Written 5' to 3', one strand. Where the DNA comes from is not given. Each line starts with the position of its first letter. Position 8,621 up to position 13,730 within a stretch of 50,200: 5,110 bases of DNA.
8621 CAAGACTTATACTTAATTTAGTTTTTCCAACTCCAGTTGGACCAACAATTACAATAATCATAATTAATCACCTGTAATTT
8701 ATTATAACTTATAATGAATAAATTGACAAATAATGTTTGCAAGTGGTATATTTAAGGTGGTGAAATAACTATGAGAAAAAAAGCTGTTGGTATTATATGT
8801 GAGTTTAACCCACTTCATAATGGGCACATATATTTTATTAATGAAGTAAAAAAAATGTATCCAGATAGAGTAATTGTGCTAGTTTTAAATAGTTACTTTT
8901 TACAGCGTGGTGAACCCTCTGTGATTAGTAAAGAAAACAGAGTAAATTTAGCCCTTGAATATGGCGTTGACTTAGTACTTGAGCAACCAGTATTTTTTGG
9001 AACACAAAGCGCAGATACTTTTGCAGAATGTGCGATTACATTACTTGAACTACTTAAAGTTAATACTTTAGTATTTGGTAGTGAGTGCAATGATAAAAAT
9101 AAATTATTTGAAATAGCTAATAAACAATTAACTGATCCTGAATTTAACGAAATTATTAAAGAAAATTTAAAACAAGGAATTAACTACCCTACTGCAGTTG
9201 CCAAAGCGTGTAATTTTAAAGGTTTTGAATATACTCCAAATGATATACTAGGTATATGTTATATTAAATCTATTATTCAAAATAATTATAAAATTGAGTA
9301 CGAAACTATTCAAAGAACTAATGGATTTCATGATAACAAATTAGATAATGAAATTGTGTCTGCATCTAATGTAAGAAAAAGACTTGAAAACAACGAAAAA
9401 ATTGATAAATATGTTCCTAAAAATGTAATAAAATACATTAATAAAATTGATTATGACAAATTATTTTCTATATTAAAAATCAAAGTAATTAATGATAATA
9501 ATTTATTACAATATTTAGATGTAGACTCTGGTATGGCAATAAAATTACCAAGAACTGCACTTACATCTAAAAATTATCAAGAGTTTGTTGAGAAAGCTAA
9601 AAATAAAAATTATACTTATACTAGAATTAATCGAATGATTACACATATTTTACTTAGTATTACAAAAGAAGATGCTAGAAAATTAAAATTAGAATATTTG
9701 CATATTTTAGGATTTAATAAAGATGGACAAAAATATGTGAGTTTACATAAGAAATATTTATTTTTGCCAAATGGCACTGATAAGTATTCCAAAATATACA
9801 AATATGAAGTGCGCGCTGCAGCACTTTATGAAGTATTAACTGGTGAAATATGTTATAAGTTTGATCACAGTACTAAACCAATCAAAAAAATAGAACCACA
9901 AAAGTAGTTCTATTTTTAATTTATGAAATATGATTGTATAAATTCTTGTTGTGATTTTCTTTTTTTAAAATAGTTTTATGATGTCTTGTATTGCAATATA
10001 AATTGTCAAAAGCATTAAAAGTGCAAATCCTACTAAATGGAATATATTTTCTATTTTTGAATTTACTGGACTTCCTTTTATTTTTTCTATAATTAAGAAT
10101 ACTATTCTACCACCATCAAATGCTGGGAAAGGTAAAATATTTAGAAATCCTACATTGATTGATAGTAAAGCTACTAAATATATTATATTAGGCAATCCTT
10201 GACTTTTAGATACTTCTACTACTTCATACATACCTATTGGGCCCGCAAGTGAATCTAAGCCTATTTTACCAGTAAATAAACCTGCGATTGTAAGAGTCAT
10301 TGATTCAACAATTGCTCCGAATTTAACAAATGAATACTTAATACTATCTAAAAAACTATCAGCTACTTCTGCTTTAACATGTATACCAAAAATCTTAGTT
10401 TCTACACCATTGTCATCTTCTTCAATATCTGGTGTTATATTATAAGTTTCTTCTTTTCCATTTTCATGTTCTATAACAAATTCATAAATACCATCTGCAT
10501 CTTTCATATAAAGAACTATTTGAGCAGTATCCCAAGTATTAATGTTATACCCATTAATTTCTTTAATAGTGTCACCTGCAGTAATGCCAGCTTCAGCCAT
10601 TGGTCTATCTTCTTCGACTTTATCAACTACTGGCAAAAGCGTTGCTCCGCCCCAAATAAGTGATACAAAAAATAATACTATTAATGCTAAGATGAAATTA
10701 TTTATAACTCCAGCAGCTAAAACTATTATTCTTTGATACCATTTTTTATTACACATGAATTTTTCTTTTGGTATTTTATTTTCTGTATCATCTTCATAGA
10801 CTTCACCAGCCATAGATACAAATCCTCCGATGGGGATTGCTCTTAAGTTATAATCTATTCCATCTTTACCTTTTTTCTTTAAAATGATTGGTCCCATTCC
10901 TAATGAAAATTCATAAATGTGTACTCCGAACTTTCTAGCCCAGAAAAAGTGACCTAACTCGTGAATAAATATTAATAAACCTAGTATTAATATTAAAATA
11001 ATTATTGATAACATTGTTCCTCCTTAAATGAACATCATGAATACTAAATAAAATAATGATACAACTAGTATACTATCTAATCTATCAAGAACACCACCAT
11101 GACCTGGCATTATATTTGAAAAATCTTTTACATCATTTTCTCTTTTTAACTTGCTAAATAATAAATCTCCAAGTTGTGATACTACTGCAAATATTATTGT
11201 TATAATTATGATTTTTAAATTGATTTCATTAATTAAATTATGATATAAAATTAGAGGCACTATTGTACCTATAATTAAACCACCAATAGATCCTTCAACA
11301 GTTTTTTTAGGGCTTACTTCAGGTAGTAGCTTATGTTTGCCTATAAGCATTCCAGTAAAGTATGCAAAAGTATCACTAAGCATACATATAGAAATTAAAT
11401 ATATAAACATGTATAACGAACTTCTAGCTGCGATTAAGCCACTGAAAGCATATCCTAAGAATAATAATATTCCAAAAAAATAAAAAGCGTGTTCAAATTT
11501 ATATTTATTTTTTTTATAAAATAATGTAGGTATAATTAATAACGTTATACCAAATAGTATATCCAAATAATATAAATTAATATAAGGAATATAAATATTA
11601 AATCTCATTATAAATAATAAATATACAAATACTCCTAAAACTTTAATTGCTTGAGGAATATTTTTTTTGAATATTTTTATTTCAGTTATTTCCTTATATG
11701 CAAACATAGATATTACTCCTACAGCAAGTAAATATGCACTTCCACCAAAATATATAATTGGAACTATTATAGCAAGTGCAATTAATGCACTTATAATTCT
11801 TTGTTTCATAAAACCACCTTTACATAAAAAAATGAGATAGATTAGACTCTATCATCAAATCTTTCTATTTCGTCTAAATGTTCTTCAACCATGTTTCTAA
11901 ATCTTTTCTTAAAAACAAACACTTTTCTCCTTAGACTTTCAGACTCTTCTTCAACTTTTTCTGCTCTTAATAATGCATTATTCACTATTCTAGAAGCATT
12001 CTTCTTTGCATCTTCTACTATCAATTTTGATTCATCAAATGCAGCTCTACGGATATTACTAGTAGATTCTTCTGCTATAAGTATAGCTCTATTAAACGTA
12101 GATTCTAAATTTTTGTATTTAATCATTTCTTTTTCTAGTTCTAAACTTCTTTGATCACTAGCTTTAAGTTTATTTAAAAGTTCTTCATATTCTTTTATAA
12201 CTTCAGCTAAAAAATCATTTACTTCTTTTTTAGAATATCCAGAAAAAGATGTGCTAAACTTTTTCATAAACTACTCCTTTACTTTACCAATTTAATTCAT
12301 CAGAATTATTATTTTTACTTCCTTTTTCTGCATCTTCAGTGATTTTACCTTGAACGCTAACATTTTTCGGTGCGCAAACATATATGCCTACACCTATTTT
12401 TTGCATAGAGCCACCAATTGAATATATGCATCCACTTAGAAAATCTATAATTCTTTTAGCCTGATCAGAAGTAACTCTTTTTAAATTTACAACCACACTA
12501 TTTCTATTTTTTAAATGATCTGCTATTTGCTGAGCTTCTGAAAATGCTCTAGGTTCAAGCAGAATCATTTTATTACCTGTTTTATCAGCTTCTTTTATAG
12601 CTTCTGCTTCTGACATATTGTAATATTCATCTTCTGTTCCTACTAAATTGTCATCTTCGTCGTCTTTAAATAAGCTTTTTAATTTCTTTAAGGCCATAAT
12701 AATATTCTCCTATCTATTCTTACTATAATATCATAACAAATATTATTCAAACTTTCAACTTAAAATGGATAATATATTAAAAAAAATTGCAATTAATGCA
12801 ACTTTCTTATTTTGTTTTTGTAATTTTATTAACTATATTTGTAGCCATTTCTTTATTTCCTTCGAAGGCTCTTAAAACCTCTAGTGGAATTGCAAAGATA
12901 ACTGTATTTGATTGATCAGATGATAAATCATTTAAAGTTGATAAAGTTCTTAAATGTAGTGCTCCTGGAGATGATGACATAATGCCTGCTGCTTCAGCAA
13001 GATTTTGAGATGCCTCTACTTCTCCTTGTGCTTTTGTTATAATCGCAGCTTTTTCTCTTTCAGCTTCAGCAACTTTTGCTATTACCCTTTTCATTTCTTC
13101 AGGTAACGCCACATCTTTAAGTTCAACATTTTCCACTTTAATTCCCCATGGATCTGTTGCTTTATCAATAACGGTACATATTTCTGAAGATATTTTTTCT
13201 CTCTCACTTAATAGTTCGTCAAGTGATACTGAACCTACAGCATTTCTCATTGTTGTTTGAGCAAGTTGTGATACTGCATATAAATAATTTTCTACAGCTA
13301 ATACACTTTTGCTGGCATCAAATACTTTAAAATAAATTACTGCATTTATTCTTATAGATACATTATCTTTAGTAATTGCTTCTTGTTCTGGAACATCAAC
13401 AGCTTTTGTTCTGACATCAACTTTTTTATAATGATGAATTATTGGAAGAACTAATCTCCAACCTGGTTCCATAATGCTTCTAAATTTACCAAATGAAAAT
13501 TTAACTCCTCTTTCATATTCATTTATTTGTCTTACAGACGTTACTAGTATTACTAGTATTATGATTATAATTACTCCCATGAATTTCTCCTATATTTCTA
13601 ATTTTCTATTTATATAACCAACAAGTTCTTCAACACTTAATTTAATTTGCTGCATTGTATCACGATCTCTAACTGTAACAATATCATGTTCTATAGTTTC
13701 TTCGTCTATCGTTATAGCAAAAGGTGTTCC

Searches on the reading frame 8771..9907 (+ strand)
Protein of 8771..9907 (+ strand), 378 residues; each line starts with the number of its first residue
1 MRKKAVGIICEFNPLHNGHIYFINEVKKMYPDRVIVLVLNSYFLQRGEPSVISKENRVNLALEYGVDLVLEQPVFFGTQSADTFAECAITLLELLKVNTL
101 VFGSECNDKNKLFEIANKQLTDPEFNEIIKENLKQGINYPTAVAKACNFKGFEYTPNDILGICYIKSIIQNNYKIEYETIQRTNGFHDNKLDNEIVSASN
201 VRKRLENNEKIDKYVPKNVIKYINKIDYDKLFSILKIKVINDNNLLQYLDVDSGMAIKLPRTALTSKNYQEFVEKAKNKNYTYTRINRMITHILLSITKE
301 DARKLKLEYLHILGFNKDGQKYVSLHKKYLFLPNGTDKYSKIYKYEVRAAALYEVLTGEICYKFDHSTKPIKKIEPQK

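Call 9: search_protein_families(library=pfam, proteins=[window:8771-9907:+], max_evalue=0.0001)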
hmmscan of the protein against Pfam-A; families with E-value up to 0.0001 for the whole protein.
window:8771-9907:+ (378 aa): 3 families
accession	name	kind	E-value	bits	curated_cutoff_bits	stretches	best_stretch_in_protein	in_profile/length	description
PF05636.17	HIGH_NTase1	-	4.9e-100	336.1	27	1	4-357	2-390/402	HIGH Nucleotidyl Transferase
PF01467.32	CTP_transf_like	-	3.6e-07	30.9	21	1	12-71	6-65/133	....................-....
PF08218.17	Citrate_ly_lig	-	2.2e-05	24.7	20.9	0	173-223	136-182/182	Citrate lyase ligase C-terminal domain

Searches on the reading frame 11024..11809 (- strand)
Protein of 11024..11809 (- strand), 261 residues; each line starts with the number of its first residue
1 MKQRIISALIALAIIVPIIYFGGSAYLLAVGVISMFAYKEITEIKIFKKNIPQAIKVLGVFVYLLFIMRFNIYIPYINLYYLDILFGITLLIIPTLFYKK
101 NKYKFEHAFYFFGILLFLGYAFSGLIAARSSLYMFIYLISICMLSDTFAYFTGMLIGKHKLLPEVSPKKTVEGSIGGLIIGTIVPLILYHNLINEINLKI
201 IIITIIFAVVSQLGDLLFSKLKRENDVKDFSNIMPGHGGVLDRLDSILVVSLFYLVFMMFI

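Call 28: search_protein_families(library=pfam, proteins=[window:11024-11809:-], max_evalue=0.0001)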
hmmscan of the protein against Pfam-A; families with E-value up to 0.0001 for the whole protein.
window:11024-11809:- (261 aa): 1 family
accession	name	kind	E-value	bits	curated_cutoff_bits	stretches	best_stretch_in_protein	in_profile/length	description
PF01148.25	CTP_transf_1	-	1.6e-56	192.5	24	1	2-259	1-262/264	Cytidylyltransferase family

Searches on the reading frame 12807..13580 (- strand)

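Call 28: search_protein_families(library=pfam, proteins=[window:12807-13580:-], max_evalue=0.0001)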
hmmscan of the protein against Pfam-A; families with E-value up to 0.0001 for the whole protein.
window:12807-13580:- (257 aa): 2 families
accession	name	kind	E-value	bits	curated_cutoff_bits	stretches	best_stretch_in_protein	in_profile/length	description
PF01145.31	Band_7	-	9.5e-40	136.9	23.6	1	18-187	2-175/176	SPFH domain / Band 7 family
PF13421.11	Band_7_1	-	2.3e-05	24.6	24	1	113-171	147-207/211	SPFH domain-Band 7 family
